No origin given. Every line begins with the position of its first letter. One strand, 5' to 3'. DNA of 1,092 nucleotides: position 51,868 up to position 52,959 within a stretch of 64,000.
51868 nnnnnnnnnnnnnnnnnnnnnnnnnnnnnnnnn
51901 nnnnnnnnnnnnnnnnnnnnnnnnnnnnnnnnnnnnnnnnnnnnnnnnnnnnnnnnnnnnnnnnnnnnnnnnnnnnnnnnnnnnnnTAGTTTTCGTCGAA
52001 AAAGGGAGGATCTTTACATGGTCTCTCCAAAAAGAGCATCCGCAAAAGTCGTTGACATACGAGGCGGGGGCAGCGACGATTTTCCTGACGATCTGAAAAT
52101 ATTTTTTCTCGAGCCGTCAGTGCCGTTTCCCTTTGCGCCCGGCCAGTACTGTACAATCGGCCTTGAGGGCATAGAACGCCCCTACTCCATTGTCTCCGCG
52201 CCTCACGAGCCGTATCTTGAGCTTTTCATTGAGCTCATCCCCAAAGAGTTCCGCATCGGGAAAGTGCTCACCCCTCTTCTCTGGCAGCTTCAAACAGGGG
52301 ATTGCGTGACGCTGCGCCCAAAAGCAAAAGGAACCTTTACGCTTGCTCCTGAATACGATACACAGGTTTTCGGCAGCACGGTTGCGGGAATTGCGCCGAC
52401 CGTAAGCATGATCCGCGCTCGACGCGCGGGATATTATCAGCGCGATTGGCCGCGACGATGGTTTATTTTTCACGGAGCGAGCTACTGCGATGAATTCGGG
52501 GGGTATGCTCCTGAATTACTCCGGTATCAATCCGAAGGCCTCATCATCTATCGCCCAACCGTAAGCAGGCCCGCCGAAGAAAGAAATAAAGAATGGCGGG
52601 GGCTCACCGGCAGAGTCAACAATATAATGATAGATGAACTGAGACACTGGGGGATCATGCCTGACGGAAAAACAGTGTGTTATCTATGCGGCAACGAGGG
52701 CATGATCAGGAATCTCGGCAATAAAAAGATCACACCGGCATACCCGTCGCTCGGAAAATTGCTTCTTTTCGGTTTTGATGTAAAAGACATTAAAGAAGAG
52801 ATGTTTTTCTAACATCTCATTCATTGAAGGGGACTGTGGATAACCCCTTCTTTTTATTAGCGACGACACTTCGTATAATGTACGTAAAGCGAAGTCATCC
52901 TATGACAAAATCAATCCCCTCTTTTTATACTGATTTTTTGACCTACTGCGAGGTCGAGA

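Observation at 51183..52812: PaaA/PaaC-like diiron oxygenase component paired with an FNR-type flavin reductase in an otherwise minimal metabolic repertoire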

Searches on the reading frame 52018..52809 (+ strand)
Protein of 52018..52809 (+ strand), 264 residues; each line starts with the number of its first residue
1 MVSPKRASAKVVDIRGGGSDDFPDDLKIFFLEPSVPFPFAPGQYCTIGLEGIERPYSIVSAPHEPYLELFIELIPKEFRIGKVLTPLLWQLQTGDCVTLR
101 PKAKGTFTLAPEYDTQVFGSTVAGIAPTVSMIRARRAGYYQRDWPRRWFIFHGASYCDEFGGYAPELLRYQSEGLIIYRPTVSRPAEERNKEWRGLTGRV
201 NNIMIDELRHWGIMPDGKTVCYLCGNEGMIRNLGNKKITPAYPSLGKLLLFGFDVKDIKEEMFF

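Call 3: search_protein_families(library=pfam, proteins=[window:52018-52809:+], max_evalue=1)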
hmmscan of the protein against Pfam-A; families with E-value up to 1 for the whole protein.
window:52018-52809:+ (264 aa): 2 families
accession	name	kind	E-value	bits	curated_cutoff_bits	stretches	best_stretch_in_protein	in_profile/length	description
PF00175.26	NAD_binding_1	-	1.1e-08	36.1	22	1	124-231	7-105/109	Oxidoreductase NAD-binding domain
PF08022.18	FAD_binding_8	-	0.038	14.5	22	1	26-72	17-69/109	FAD-binding domain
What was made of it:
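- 52018..52812 (+): Gene B: 264-aa Fpr-type ferredoxin/flavodoxin-NADP+ reductase (FAD-binding barrel plus NAD(P)-binding domain, C-terminal aromatic pair FF, no Fe-S domain). NAD_binding_1 36.1 bits (call 3).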

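Call 4: search_protein_families(library=ncbifam, proteins=[window:52018-52809:+], max_evalue=1)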
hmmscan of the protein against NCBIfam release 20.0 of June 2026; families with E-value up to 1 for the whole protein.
window:52018-52809:+ (264 aa): 10 families
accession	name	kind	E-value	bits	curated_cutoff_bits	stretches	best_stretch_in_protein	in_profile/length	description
NF045803.1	MethMoxFADbindMmoC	equivalog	3.6e-11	42.4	500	1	37-232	138-320/343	aromatic/alkene monooxygenase hydroxylase FAD-binding subunit MmoC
NF008178.0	PRK10926.1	equivalog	1.1e-10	41.2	390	1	37-232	29-220/248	ferredoxin--NADP(+) reductase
NF009805.0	PRK13289.1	equivalog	6.4e-07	28.6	432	1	38-233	184-373/399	NO-inducible flavohemoprotein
NF040810.1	BenC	equivalog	3.8e-05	23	430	1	37-134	132-226/333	benzoate 1,2-dioxygenase electron transfer component BenC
NF052252.1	flav_redu_LuxG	exception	6.2e-05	22.3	340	1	29-71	18-61/232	flavin mononucleotide reductase LuxG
NF005963.0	PRK08051.1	equivalog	9e-05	21.9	230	1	30-85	22-79/233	NAD(P)H-flavin reductase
NF058606.1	GlBtMonoRdsGbcB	equivalog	0.00055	18.9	500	1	29-134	33-139/362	glycine betaine monooxygenase reductase subunit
NF007964.0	PRK10684.1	equivalog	0.0012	17.9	383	1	37-134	35-132/333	NADH oxidoreductase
NF004317.0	PRK05713.1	equivalog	0.0022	17.3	338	1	28-133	108-212/312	iron-sulfur-binding ferredoxin reductase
NF006220.0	PRK08345.1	subfamily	0.0032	16.8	395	1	36-109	40-108/294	cytochrome-c3 hydrogenase subunit gamma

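Call 6: search_solved_structures(query=window:52018-52809:+, max_evalue=0.01, show_alignments=1)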
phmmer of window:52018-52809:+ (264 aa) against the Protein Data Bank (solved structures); distinct sequences matched with E-value up to 0.01: 14.
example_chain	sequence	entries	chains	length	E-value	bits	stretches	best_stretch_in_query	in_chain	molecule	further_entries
3fpk_A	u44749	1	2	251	2.4e-10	43.1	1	29-233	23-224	Ferredoxin-NADP reductase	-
1fdr_A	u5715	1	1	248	4.1e-10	42.4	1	31-233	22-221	FLAVODOXIN REDUCTASE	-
2xnj_A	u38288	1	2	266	2.2e-09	40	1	31-233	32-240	FERREDOXIN NADP-H REDUCTASE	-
8dos_A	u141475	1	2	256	8.1e-09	38.1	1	35-232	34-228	Flavodoxin/ferredoxin--NADP reductase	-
4b4d_A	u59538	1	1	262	4.2e-05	25.9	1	34-141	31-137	FERREDOXIN-NADP REDUCTASE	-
6rr3_A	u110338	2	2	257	0.00021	23.6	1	33-186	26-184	Ferredoxin-NADP reductase | Ferredoxin--NADP reductase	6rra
9gxb_A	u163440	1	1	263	0.00023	23.5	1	33-186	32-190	ferredoxin--NADP(+) reductase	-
9gxc_A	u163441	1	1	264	0.00023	23.5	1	33-186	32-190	ferredoxin--NADP(+) reductase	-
5tr9_A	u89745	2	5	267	0.00025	23.4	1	32-233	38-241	Ferredoxin-NADP reductase | Oxidoreductase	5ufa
4f7d_A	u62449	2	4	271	0.00049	22.4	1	36-142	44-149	Ferredoxin--NADP reductase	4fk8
1a8p_A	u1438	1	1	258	0.00076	21.8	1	35-186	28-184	NADPH:FERREDOXIN OXIDOREDUCTASE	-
2qdx_A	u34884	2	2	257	0.0012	21.1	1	36-164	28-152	Ferredoxin reductase | Ferredoxin--NADP+ reductase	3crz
4k1x_A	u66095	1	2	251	0.0088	18.3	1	36-137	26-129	NADPH:ferredoxin reductase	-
2bgi_A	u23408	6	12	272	0.0096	18.2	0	36-137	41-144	FERREDOXIN-NADP(H) REDUCTASE | NADPH:FERREDOXIN REDUCTASE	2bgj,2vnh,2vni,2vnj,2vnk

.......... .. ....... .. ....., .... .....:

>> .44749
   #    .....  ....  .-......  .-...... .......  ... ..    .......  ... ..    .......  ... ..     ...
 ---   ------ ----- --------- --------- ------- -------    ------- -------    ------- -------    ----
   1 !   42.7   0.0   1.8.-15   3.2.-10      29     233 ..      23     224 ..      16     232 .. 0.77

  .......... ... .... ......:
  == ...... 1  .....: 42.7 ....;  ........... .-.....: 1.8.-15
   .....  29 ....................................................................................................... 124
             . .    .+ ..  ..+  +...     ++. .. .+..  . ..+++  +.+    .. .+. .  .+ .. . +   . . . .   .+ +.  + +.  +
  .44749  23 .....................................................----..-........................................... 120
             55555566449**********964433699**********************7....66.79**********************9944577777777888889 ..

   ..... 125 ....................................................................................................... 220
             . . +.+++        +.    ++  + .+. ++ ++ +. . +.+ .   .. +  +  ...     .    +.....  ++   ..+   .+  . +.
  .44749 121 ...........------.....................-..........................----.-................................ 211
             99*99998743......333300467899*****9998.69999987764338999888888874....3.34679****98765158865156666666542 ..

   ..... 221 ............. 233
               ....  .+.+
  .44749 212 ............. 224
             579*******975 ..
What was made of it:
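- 52018..52812 (+): Best PDB matches 3fpk, 1fdr and 2xnj at E about 1e-10 (call 6).
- Checked: It matches Pfam NAD_binding_1 and Fpr-type FNR structures at E about 1e-10 (calls 3, 6).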

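Call 25: find_homologous_proteins(query=window:52018-52809:+)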
Query window:52018-52809:+ (264 aa): 1130 proteins with E <= 0.001 among 1647 candidates; the best 120 are listed.
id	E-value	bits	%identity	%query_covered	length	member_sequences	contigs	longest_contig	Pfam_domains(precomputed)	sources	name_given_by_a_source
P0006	6.4e-182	621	100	100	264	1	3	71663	PF00175.27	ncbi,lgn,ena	-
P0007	4.1e-127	441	74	99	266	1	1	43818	PF00175.27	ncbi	-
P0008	2.9e-87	310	59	98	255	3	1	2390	PF00175.27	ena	-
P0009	2.0e-83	298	59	100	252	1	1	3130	PF00175.27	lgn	-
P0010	3.1e-80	287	56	100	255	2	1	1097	PF00175.27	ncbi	-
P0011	2.3e-78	281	55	84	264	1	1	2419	PF00175.27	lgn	-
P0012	7.9e-78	279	55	100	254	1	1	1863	PF00175.27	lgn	-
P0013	1.1e-76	276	53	100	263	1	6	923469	PF00175.27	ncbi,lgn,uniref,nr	ncbi:MAG: hypothetical protein HYW89_04800 [Candidatus Sungiibacteriota bacterium]|uniref:FAD-bindin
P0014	1.9e-72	262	53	92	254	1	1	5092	PF00175.27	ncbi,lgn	-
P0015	2.2e-71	258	53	97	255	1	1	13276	PF00175.27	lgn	-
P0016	3.6e-71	258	53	91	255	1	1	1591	PF00175.27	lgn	-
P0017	9.3e-71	256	52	91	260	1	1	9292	PF00175.27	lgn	-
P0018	2.7e-67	245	53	93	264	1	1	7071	PF00175.27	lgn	-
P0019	4.1e-67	244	51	98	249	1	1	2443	PF00175.27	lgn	-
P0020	1.8e-66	242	53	93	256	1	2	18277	PF00175.27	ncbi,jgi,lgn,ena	-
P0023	5.3e-65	237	51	91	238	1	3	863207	PF00175.27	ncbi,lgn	-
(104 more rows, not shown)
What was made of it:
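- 52018..52812 (+): 1130 homologues (call 25).
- Closest known: Bacterial Fpr-type ferredoxin/flavodoxin-NADP+ reductases. Different: It belongs to a separate, mostly uncultured clade (CPR, Chloroflexi, Dehalococcoidia) (call 25).
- Paired and unpaired FNRs are equally diverged from the window copy (call 25).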

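Call 27: find_encoding_contigs(protein=P0013, flank=6000, max_places=2)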
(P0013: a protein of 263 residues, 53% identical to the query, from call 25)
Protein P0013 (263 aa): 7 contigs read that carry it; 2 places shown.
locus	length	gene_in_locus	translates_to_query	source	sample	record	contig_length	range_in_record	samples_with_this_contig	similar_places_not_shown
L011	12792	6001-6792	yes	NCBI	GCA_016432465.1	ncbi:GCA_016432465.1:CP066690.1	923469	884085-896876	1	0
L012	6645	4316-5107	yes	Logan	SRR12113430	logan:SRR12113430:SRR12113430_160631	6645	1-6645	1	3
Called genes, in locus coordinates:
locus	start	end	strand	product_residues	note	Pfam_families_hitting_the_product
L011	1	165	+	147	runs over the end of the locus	PF01281:Ribosomal_L9_N, PF03948:Ribosomal_L9_C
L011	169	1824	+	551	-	PF06418:CTP_synth_N, PF00117:GATase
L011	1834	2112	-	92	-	PF01016:Ribosomal_L27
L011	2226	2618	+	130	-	-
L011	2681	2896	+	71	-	-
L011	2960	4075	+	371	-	PF13521:AAA_28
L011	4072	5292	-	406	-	PF12705:PDDEXK_1, PF01930:Cas_Cas4 (weak)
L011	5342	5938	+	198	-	PF01725:Ham1p_like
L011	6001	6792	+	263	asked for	PF00175:NAD_binding_1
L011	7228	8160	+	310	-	PF02899:Phage_int_SAM_1, PF13102:Phage_int_SAM_5 (weak), PF13495:Phage_int_SAM_4 (weak), PF00589:Phage_integrase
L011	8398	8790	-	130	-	-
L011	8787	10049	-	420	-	PF01551:Peptidase_M23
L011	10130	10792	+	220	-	-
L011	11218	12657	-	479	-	PF00749:tRNA-synt_1c, PF19269:Anticodon_2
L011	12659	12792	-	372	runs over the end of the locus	PF03033:Glyco_transf_28, PF04101:Glyco_tran_28_C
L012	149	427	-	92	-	PF01016:Ribosomal_L27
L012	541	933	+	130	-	-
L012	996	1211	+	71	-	-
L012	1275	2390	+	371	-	PF13521:AAA_28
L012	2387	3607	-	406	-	PF12705:PDDEXK_1, PF01930:Cas_Cas4 (weak)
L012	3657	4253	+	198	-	PF01725:Ham1p_like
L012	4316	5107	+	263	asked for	PF00175:NAD_binding_1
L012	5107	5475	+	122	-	-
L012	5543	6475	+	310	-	PF02899:Phage_int_SAM_1, PF13102:Phage_int_SAM_5 (weak), PF13495:Phage_int_SAM_4 (weak), PF00589:Phage_integrase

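Call 28: find_encoding_contigs(protein=P0023, flank=6000, max_places=2)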
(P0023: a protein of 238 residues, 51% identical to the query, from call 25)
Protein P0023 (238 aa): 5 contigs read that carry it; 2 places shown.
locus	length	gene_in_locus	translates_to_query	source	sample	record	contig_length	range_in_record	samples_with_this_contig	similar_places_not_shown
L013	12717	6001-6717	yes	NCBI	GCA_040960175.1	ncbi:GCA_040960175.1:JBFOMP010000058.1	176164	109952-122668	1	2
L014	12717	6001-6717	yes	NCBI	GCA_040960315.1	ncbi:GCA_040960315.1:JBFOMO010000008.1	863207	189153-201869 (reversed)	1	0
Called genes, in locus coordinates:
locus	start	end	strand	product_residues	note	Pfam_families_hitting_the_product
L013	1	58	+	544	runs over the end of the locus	PF02554:CstA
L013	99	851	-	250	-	-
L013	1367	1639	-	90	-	-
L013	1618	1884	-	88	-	PF13711:DUF4160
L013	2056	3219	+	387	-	PF13188:PAS_8 (faint), PF00989:PAS, PF13426:PAS_9, PF08447:PAS_3, PF00512:HisKA, PF02518:HATPase_c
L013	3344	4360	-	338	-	PF01546:Peptidase_M20, PF07687:M20_dimer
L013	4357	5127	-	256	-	PF01061:ABC2_membrane, PF12698:ABC2_membrane_3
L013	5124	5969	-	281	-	PF00005:ABC_tran, PF13304:AAA_21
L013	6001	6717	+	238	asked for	PF00175:NAD_binding_1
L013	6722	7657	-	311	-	PF03741:TerC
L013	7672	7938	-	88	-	PF04023:FeoA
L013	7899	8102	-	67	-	-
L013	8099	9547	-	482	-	PF17910:FeoB_Cyto, PF07670:Gate, PF07664:FeoB_C, PF07670:Gate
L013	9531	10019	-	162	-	PF01926:MMR_HSR1, PF02421:FeoB_N, PF03193:RsgA_GTPase (faint), PF04548:AIG1 (weak), PF09439:SRPRB (weak)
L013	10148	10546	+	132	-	PF13411:MerR_1, PF00376:MerR, PF09278:MerR-DNA-bind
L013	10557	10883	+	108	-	PF02411:MerT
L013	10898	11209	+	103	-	PF00403:HMA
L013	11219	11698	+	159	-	PF18423:zf_CopZ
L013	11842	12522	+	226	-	PF09335:VTT_dom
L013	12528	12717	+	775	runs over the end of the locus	PF03190:Thioredox_DsbH, PF13899:Thioredoxin_7, PF13098:Thioredoxin_2 (faint)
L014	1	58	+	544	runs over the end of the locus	PF02554:CstA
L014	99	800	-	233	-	-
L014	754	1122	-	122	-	-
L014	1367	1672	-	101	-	-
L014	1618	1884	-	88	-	PF13711:DUF4160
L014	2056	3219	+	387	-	PF13188:PAS_8 (faint), PF00989:PAS, PF13426:PAS_9, PF08447:PAS_3, PF00512:HisKA, PF02518:HATPase_c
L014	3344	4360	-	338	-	PF01546:Peptidase_M20, PF07687:M20_dimer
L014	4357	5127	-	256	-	PF01061:ABC2_membrane, PF12698:ABC2_membrane_3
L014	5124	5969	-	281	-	PF00005:ABC_tran, PF13304:AAA_21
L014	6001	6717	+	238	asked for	PF00175:NAD_binding_1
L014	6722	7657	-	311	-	PF03741:TerC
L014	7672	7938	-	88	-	PF04023:FeoA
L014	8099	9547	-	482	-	PF17910:FeoB_Cyto, PF07670:Gate, PF07664:FeoB_C, PF07670:Gate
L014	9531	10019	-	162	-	PF01926:MMR_HSR1, PF02421:FeoB_N, PF03193:RsgA_GTPase (faint), PF04548:AIG1 (weak), PF09439:SRPRB (weak)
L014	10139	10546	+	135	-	PF00376:MerR, PF13411:MerR_1, PF09278:MerR-DNA-bind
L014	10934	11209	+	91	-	PF00403:HMA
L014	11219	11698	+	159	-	PF18423:zf_CopZ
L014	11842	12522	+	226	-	PF09335:VTT_dom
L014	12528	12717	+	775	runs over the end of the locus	PF03190:Thioredox_DsbH, PF13899:Thioredoxin_7, PF13098:Thioredoxin_2 (faint)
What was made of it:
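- The FNR family is large, and in the one non-syntenic context read (L013/L014) it sits among unrelated genes (ABC transporter, FeoAB, TerC) (calls 25, 28).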

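Call 47: search_protein_families(library=pfam, proteins=[L011:5342-5935:+, L012:5107-5472:+], max_evalue=1)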
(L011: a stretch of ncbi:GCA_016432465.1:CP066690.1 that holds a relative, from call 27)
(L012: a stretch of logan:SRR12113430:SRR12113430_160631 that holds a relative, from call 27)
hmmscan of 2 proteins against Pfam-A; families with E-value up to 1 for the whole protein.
L011:5342-5935:+ (198 aa): 1 family
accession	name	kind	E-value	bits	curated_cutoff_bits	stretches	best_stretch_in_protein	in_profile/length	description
PF01725.21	Ham1p_like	-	3.2e-23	83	22.5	1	4-179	1-173/186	Ham1 family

L012:5107-5472:+ (122 aa): 1 family
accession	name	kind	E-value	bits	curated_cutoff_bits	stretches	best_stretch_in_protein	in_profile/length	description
PF03264.19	Cytochrom_NNT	-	0.12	12.5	24.1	1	33-79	10-56/174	NapC/NirT cytochrome c family, N-terminal region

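Call 82: find_encoding_contigs(protein=P0015, flank=5000, max_places=2)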
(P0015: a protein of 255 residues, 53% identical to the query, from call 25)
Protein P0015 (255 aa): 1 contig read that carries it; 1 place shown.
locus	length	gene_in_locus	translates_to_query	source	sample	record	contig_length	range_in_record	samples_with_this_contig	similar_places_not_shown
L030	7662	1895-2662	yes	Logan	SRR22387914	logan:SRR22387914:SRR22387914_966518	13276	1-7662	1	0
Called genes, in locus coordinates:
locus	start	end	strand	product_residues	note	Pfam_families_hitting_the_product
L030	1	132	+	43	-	?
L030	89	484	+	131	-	-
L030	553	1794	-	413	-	PF01930:Cas_Cas4 (faint), PF12705:PDDEXK_1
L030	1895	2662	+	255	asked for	PF00175:NAD_binding_1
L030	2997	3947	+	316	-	PF02899:Phage_int_SAM_1, PF00589:Phage_integrase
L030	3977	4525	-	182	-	-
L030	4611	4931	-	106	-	-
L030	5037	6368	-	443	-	PF01551:Peptidase_M23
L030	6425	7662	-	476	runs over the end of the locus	PF00749:tRNA-synt_1c, PF19269:Anticodon_2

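Call 83: find_encoding_contigs(protein=P0020, flank=5000, max_places=2)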
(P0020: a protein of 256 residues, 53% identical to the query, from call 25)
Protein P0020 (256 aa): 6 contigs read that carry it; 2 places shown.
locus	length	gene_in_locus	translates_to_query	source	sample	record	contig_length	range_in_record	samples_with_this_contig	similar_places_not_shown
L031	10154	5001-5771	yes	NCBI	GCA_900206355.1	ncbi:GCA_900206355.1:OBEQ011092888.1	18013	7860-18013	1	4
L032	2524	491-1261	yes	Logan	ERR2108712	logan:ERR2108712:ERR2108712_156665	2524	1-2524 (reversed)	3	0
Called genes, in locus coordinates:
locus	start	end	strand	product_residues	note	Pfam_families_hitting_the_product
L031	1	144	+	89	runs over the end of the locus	PF00708:Acylphosphatase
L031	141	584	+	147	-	PF01281:Ribosomal_L9_N, PF03948:Ribosomal_L9_C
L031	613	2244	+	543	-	PF06418:CTP_synth_N, PF00117:GATase, PF07722:Peptidase_C26 (faint)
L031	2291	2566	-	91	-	PF01016:Ribosomal_L27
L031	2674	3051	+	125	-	-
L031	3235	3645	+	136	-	PF13847:Methyltransf_31, PF13649:Methyltransf_25 (weak)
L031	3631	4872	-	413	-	PF12705:PDDEXK_1, PF01930:Cas_Cas4 (weak)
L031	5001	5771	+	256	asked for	PF00175:NAD_binding_1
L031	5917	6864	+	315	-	PF02899:Phage_int_SAM_1, PF13495:Phage_int_SAM_4 (weak), PF00589:Phage_integrase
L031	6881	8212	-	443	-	PF01551:Peptidase_M23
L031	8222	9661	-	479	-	PF00749:tRNA-synt_1c, PF19269:Anticodon_2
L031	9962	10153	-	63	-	?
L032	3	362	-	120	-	?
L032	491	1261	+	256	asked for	PF00175:NAD_binding_1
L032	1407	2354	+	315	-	PF02899:Phage_int_SAM_1, PF13495:Phage_int_SAM_4 (weak), PF00589:Phage_integrase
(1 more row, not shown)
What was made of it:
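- Sungiibacteriota genome), L030 and L031 (calls 27, 82, 83).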

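Call 95: predict_structure(alignment_id=A5)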
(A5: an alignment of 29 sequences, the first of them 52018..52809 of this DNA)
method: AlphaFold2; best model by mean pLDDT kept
length: 264 residues; sequences in the alignment: 29
mean_pLDDT: 94.7   pTM: 0.92
mean pLDDT of the five models: 94.7, 94.2, 93.9, 92.6, 92.4
residues with pLDDT >= 90: 239; 70-90: 19; 50-70: 4; < 50: 2
segments of 3 or more residues with pLDDT < 50: none
pLDDT, mean of each block of 10 residues (from residue 1): 74 91 94 96 97 96 98 89 92 97 91 97 97 97 96 97 96 98 97 97 98 98 96 96 96 98 82
secondary structure, 60 per line:
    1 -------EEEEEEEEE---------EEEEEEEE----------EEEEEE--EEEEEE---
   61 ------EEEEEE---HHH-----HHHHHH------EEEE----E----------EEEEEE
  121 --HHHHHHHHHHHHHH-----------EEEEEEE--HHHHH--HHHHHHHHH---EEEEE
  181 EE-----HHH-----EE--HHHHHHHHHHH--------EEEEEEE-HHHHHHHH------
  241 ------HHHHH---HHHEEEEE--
elements in order: E8-16 E26-33 E44-49 E52-57 E67-72 H84-89 E96-99 E115-120 H123-136 E148-154 H157-161 H164-172 E176-182 H200-210 E219-225 H227-234 H247-251 E258-262
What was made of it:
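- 52018..52812 (+): AF2 pLDDT 94.7 (call 95).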
